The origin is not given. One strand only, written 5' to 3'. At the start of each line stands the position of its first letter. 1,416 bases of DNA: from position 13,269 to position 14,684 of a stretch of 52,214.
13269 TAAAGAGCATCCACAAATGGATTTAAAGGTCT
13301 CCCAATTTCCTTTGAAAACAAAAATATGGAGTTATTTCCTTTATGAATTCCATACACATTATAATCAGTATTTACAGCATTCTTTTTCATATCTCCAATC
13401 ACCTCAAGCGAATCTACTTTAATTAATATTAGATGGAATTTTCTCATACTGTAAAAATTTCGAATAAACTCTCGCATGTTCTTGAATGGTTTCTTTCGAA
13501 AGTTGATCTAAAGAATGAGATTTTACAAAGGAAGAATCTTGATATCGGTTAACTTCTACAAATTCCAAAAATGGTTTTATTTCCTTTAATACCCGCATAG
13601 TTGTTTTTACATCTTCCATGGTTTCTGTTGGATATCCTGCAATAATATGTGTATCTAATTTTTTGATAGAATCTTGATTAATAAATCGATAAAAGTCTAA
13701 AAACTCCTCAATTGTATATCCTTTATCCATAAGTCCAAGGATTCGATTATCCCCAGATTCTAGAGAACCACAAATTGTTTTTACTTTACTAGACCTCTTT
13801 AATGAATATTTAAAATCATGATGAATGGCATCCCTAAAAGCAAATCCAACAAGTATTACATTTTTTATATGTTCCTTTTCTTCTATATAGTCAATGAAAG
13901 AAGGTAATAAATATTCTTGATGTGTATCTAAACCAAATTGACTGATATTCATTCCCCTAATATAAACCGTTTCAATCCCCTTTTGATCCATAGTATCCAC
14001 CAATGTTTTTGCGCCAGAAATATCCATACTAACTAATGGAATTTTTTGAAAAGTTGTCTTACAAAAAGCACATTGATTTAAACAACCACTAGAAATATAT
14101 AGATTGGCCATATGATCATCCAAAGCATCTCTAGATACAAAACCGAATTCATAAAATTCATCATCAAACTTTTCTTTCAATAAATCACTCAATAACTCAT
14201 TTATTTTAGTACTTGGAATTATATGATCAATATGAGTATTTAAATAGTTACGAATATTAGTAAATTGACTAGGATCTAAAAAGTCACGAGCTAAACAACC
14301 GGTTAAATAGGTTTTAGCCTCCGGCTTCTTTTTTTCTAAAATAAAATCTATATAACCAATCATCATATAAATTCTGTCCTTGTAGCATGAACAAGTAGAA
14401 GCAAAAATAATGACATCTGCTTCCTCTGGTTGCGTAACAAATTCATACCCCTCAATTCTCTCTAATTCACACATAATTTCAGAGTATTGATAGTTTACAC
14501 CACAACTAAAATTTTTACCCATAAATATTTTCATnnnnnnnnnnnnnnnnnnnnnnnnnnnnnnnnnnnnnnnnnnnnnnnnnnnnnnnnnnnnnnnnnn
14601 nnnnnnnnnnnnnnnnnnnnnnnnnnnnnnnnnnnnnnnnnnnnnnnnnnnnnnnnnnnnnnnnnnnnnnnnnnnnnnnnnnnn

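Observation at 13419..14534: Methylthiotransferase-like radical SAM enzyme that lacks the TRAM RNA-binding domain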

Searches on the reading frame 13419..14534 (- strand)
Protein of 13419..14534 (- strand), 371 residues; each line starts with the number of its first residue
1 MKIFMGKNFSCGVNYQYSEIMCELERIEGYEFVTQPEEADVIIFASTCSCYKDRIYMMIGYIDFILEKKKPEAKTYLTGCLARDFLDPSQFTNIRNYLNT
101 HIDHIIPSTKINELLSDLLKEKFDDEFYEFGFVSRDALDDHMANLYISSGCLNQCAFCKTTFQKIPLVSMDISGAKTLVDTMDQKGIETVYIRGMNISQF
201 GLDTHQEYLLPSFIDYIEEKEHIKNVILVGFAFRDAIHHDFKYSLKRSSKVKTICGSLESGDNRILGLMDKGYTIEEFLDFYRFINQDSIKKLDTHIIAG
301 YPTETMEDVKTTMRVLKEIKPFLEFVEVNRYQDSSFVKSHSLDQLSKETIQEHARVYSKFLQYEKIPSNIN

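Call 3: search_protein_families(library=pfam, proteins=[window:13419-14534:-], max_evalue=1)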
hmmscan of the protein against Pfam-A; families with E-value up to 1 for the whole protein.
window:13419-14534:- (371 aa): 4 families
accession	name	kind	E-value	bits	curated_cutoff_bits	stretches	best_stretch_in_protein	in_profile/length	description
PF00919.26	UPF0004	-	1.3e-09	38.4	27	1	7-83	5-80/98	Uncharacterized protein family UPF0004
PF04055.27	Radical_SAM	-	1e-08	36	29.5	1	146-315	2-165/166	Radical SAM superfamily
PF06385.17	Baculo_LEF-11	-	0.33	11.9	22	1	82-109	28-55/93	Baculovirus LEF-11 protein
PF02375.23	JmjN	-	0.69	10.2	26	0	274-287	6-19/34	jmjN domain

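Call 4: search_protein_families(library=ncbifam, proteins=[window:13419-14534:-], max_evalue=1)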
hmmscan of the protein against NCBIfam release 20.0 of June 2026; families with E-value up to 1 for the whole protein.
window:13419-14534:- (371 aa): 20 families
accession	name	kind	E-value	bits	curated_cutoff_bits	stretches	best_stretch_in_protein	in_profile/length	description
TIGR00089.1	TIGR00089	subfamily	1.5e-38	132.7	251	1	7-353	5-351/429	MiaB/RimO family radical SAM methylthiotransferase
TIGR01579.1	MiaB-like-C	equivalog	3.1e-32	112.4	357.05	1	8-355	3-353/416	tRNA (N(6)-L-threonylcarbamoyladenosine(37)-C(2))-methylthiotransferase MtaB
TIGR01578.1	MiaB-like-B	hypoth_equivalog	3.9e-29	101.7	314.7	1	7-357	5-348/421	tRNA (N(6)-L-threonylcarbamoyladenosine(37)-C(2))-methylthiotransferase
TIGR01574.1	miaB-methiolase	equivalog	8.1e-24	84.4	355.3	1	7-320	5-326/437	tRNA (N6-isopentenyl adenosine(37)-C2)-methylthiotransferase MiaB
TIGR01125.1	TIGR01125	equivalog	2.2e-22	79.8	356.95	1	9-352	7-347/432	30S ribosomal protein S12 methylthiotransferase RimO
NF010916.0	PRK14336.1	equivalog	2.9e-18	65.8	606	1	10-320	10-304/418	tRNA (N6-isopentenyl adenosine(37)-C2)-methylthiotransferase MiaB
TIGR04014.1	B12_SAM_MJ_0865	equivalog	1.7e-09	37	360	1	143-320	159-337/434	methyl-coenzyme M reductase glutamine C-methyltransferase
TIGR03960.1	rSAM_fuse_unch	hypoth_equivalog_domain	3.9e-08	32.2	462.3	1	103-321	212-426/605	TIGR03960 family B12-binding radical SAM protein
TIGR04479.1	bcpD_PhpK_rSAM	subfamily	1.1e-07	30.6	600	1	242-322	333-412/504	PhpK family radical SAM P-methyltransferase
TIGR04013.1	B12_SAM_MJ_1487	hypoth_equivalog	3.2e-07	29.5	251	2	254-319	269-333/382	TIGR04013 family B12-binding domain/radical SAM domain-containing protein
TIGR03471.1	HpnJ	equivalog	2.3e-06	26.8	577.6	1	140-321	195-367/472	hopanoid biosynthesis associated radical SAM protein HpnJ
TIGR03994.1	rSAM_HemZ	equivalog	4.7e-06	26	321.4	1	145-321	87-268/401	coproporphyrinogen dehydrogenase HemZ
NF006060.0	PRK08207.1-3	equivalog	1.8e-05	23.7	653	1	165-321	184-336/477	coproporphyrinogen III oxidase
TIGR04072.2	rSAM_ladder_B12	equivalog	9.4e-05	21.2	360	1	120-325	158-355/443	lipid biosynthesis B12-binding/radical SAM protein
TIGR04190.1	B12_SAM_Ta0216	equivalog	0.00082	18.1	500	1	138-319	215-394/554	TIGR04190 family B12-binding domain/radical SAM domain protein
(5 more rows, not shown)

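Call 6: find_homologous_proteins(query=window:13419-14534:-)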
Query window:13419-14534:- (371 aa): 79 proteins with E <= 0.001 among 1904 candidates.
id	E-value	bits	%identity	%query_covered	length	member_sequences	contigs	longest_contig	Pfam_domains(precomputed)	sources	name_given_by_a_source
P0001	8.2e-245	830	99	100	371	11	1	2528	PF04055.28,PF00919.27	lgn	-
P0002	1.3e-185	635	77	100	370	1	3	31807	PF04055.28,PF00919.27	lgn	-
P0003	6.5e-165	567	70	100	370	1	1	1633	PF04055.28,PF00919.27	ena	-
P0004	1.0e-160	553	68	100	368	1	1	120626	PF04055.28,PF00919.27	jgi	-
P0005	1.6e-158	546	68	100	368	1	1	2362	PF04055.28,PF00919.27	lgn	-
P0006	1.7e-145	503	62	100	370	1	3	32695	PF04055.28,PF00919.27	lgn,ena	-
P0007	2.6e-142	492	61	100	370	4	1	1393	PF04055.28,PF00919.27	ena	-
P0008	4.6e-141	488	58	100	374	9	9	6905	PF04055.28,PF00919.27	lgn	-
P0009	2.0e-139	483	57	100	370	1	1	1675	PF04055.28,PF00919.27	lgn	-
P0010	3.6e-137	475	59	99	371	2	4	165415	PF04055.28,PF00919.27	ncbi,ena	-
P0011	1.1e-131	457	56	100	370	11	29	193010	PF04055.28,PF00919.27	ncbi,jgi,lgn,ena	-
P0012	3.8e-130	452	58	98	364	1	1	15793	PF04055.28,PF00919.27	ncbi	-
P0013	1.4e-128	447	56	100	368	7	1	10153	PF04055.28,PF00919.27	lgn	-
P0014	1.0e-126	441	56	100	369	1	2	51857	PF04055.28,PF00919.27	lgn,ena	-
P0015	4.7e-126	439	56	100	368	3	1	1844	PF04055.28,PF00919.27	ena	-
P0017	2.7e-121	423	53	99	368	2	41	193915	PF04055.28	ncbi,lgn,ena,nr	ncbi:MAG: radical SAM protein [Bacilli bacterium]|nr:radical SAM protein [Bacilli bacterium]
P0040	6.1e-82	294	41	100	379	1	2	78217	PF04055.28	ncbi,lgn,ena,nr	ncbi:MAG: radical SAM protein [Bacilli bacterium]|nr:radical SAM protein [Bacilli bacterium]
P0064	2.6e-16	78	26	95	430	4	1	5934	PF04055.28,PF00919.27,PF01938.27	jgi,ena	-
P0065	2.4e-11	62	23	80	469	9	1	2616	PF04055.28,PF00919.27,PF01938.27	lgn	-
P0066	9.3e-10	56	26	84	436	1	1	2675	PF04055.28,PF00919.27,PF01938.27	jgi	jgi:tRNA-2-methylthio-N6-dimethylallyladenosine synthase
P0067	2.0e-9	55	25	85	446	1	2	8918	PF04055.28,PF00919.27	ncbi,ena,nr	ncbi:MAG: tRNA (N(6)-L-threonylcarbamoyladenosine(37)-C(2))-methylthiotransferase MtaB [Lachnospirac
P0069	7.0e-8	50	24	84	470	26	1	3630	PF04055.28,PF00919.27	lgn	-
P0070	1.2e-7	49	23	85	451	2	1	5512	PF04055.28,PF00919.27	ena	-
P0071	1.2e-7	49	26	80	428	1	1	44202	PF04055.28,PF00919.27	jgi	-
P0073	1.5e-7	49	24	94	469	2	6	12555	PF04055.28,PF00919.27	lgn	-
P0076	6.8e-6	44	23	81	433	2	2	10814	PF04055.28,PF00919.27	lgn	-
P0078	3.8e-4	38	23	84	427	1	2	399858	PF04055.28,PF00919.27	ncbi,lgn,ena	-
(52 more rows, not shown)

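Call 8: find_encoding_contigs(protein=P0040, flank=8000, max_places=2)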
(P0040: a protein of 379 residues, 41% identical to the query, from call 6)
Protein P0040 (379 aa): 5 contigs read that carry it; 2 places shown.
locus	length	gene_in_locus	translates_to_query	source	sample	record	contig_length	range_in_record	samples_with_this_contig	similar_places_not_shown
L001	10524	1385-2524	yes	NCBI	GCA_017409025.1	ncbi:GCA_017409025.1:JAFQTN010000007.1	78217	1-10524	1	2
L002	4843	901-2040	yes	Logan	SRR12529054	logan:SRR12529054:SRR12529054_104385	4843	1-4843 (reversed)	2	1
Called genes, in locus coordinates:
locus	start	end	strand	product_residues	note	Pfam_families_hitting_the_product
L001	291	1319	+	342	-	PF00154:RecA_N, PF08423:Rad51, PF06745:ATPase (weak), PF01637:ATPase_2 (weak), PF13479:AAA_24 (weak), PF21096:RecA_C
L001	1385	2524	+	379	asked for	PF04055:Radical_SAM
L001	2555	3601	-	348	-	PF09992:NAGPA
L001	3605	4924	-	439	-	-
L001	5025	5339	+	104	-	PF00367:PTS_EIIB (weak)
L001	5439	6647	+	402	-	PF00512:HisKA, PF02518:HATPase_c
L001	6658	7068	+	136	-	PF00293:NUDIX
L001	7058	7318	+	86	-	PF01713:Smr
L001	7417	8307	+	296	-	PF17761:DUF1016_N, PF13588:HSDR_N_2 (faint), PF06250:YhcG_C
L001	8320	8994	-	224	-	PF00849:PseudoU_synth_2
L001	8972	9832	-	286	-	PF10672:Methyltrans_SAM, PF03602:Cons_hypoth95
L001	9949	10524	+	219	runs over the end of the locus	-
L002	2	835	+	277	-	?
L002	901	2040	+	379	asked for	PF04055:Radical_SAM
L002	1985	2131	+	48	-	-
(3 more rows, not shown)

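Call 9: find_encoding_contigs(protein=P0017, flank=8000, max_places=2)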
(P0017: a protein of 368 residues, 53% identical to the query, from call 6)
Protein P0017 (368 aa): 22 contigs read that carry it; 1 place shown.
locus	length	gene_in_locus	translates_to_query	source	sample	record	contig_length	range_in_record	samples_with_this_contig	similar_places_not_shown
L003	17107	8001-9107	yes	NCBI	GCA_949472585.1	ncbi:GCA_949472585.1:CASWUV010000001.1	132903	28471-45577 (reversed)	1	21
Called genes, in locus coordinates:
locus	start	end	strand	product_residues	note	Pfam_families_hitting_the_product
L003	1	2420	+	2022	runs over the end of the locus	PF25023:TEN_YD-shell (faint), PF05593:RHS_repeat (faint)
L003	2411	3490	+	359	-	-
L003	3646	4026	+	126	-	-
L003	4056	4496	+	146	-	PF16804:DUF5071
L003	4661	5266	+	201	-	PF01551:Peptidase_M23, PF01476:LysM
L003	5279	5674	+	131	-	PF05105:Phage_holin_4_1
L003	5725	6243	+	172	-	-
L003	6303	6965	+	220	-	-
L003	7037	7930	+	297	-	-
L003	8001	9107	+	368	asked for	PF04055:Radical_SAM (weak)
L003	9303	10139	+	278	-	PF02498:Bro-N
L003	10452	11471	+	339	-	PF13310:Virulence_RhuM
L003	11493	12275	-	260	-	PF00528:BPD_transp_1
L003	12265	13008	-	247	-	PF03193:RsgA_GTPase (faint), PF00005:ABC_tran, PF13304:AAA_21 (faint)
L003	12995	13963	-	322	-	PF13379:NMT1_2 (faint), PF09084:NMT1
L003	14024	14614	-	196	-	PF09335:VTT_dom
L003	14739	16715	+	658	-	-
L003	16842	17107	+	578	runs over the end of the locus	PF08239:SH3_3 (weak), PF00404:Dockerin_1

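Call 11: find_related_loci(query=A1, collection=genome_contigs, flank=10000)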
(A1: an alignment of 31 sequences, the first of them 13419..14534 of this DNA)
Query A1 (371 aa) in genome_contigs; peptide patterns used: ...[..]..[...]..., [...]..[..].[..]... (x = any residue, [..] = any of these).
415 stretches matched a pattern; 261 encode a relative of the query (tblastn E <= 1e-3); the best 80 are kept; 80 distinct loci.
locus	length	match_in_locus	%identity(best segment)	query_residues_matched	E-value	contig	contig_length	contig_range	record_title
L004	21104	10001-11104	61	1-370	2e-149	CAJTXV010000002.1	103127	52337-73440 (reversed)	MAG TPA_asm: uncultured Bacilli bacterium isolate MGBC119928 genome assembly, contig: MGBC119928.2, whole genome shotgun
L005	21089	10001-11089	59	1-367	2e-143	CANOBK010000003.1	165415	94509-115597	MAG TPA_asm: uncultured Bacillales bacterium isolate SRR19759455_bin.3_metawrap_v1.3_MAG genome assembly, contig: NODE.1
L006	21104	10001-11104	56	1-370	2e-132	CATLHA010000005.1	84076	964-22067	MAG TPA_asm: uncultured Bacillales bacterium isolate MGG03199_1680015500 genome assembly, contig: ERR2497919_38, whole g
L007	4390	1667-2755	57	1-366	5e-130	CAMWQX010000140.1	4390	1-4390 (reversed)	MAG TPA_asm: uncultured Firmicutes bacterium isolate SRR14411249_bin.2_metawrap_v1.3_MAG genome assembly, contig: NODE.9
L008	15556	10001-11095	53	1-368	7e-128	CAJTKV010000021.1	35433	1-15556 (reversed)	MAG TPA_asm: uncultured Bacilli bacterium isolate MGBC102277 genome assembly, contig: MGBC102277.21, whole genome shotgu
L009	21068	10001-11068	46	1-362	5e-102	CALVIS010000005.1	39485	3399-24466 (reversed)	MAG: uncultured Bacilli bacterium isolate BRZ_FH__bin24 genome assembly, contig: BRZ_FH__NODE_1098_length_39485_cov_17.8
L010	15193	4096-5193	44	1-370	7e-100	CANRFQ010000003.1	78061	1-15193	MAG: uncultured Bacilli bacterium isolate Lapin-023__bin43 genome assembly, contig: Lapin-023__NODE_424_length_78061_cov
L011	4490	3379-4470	45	1-370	9e-100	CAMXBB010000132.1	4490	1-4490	MAG TPA_asm: uncultured Firmicutes bacterium isolate SRR14411261_bin.7_metawrap_v1.3_MAG genome assembly, contig: NODE.4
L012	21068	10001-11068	45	1-362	4e-99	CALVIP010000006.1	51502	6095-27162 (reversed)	MAG: uncultured Bacilli bacterium isolate BRZ_CI__bin123 genome assembly, contig: BRZ_CI__NODE_1083_length_51502_cov_20.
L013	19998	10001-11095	46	1-370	2e-98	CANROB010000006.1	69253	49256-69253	MAG: uncultured Bacilli bacterium isolate Lapin-020__bin65 genome assembly, contig: Lapin-020__NODE_346_length_69253_cov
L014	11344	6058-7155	43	1-370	7e-98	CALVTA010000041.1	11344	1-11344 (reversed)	MAG: uncultured Bacilli bacterium isolate BRZ_ES__bin111 genome assembly, contig: BRZ_ES__NODE_6932_length_11344_cov_10.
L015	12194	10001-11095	43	1-370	8e-97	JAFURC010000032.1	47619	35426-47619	MAG: Bacilli bacterium isolate RGIG4749 Roe_deer_Rectum.Co__c1503238, whole genome shotgun sequence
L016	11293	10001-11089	47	1-370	5e-97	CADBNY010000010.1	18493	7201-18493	MAG: uncultured Erysipelotrichaceae bacterium isolate RUG14143 genome assembly, contig: RUG14143_asm_10, whole genome sh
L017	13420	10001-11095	44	1-370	8e-97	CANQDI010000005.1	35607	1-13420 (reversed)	MAG: uncultured Bacilli bacterium isolate Lapin-003-2__bin26 genome assembly, contig: Lapin-003-2__NODE_1136_length_3560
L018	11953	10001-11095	44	1-370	2e-95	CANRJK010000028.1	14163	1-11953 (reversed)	MAG: uncultured Bacilli bacterium isolate Lapin-020__bin90 genome assembly, contig: Lapin-020__NODE_5951_length_14163_co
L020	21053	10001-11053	44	1-357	6e-93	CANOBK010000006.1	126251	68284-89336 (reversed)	MAG TPA_asm: uncultured Bacillales bacterium isolate SRR19759455_bin.3_metawrap_v1.3_MAG genome assembly, contig: NODE.2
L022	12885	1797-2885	41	1-370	1e-89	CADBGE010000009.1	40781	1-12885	MAG: uncultured Erysipelotrichaceae bacterium isolate RUG13941 genome assembly, contig: RUG13941_asm_9, whole genome sho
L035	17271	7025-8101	40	1-362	5e-73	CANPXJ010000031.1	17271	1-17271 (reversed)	MAG: uncultured Bacilli bacterium isolate Lapin-003-2__bin5 genome assembly, contig: Lapin-003-2__NODE_3091_length_17271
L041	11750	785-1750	27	29-355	4e-32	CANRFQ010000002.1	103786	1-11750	MAG: uncultured Bacilli bacterium isolate Lapin-023__bin43 genome assembly, contig: Lapin-023__NODE_245_length_103786_co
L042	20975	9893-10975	27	2-371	2e-29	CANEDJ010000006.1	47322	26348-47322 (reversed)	MAG TPA_asm: uncultured Tenericutes bacterium isolate SRR19981122_bin.17_metawrap_v1.3_MAG genome assembly, contig: NODE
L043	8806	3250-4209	27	27-354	5e-29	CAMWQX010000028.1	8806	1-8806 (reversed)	MAG TPA_asm: uncultured Firmicutes bacterium isolate SRR14411249_bin.2_metawrap_v1.3_MAG genome assembly, contig: NODE.2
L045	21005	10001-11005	27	10-353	2e-28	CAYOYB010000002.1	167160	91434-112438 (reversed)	MAG TPA_asm: uncultured Muribaculaceae bacterium isolate SRP199465_co1_408 genome assembly, contig: NODE_69_length_16716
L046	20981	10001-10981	27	28-362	1e-26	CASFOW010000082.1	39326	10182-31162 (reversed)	uncultured bacterium isolate SI.A102.metabat-bins.216 genome assembly, contig: SI.A102.metabat-bins.216.fa_k141_515005,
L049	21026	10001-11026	26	2-354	3e-26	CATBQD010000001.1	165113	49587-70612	MAG: uncultured Bacilli bacterium isolate extra-SRR5927706.69_1677798363 genome assembly, contig: NODE_32_length_165113_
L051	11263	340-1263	27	39-354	1e-25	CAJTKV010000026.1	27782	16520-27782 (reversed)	MAG TPA_asm: uncultured Bacilli bacterium isolate MGBC102277 genome assembly, contig: MGBC102277.26, whole genome shotgu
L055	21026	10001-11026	26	1-351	3e-24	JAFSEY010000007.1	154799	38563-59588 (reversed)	MAG: Bacilli bacterium isolate RGIG3081 Goat_Rectum-5__c186589, whole genome shotgun sequence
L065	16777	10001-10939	25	37-354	1e-21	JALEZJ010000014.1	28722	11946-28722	MAG: Erysipelotrichaceae bacterium isolate SUG474 k141_3256405, whole genome shotgun sequence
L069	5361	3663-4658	23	25-362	1e-20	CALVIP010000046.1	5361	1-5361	MAG: uncultured Bacilli bacterium isolate BRZ_CI__bin123 genome assembly, contig: BRZ_CI__NODE_20230_length_5361_cov_21.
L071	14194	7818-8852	27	1-353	6e-24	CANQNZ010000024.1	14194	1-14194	MAG: uncultured Bacilli bacterium isolate Lapin-033__bin54 genome assembly, contig: Lapin-033__NODE_3679_length_14194_co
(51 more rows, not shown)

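Call 13: search_protein_families(library=padloc, proteins=[window:13419-14534:-], max_evalue=1)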
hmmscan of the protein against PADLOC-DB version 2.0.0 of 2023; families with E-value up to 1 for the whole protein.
window:13419-14534:- (371 aa): 0 families

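Call 14: search_protein_families(library=phrogs, proteins=[window:13419-14534:-], max_evalue=1)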
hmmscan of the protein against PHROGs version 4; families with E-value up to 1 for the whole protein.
window:13419-14534:- (371 aa): 1 family
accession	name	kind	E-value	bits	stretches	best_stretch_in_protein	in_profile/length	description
phrog_22847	-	unknown function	0.15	12.9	1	110-145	2-34/47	-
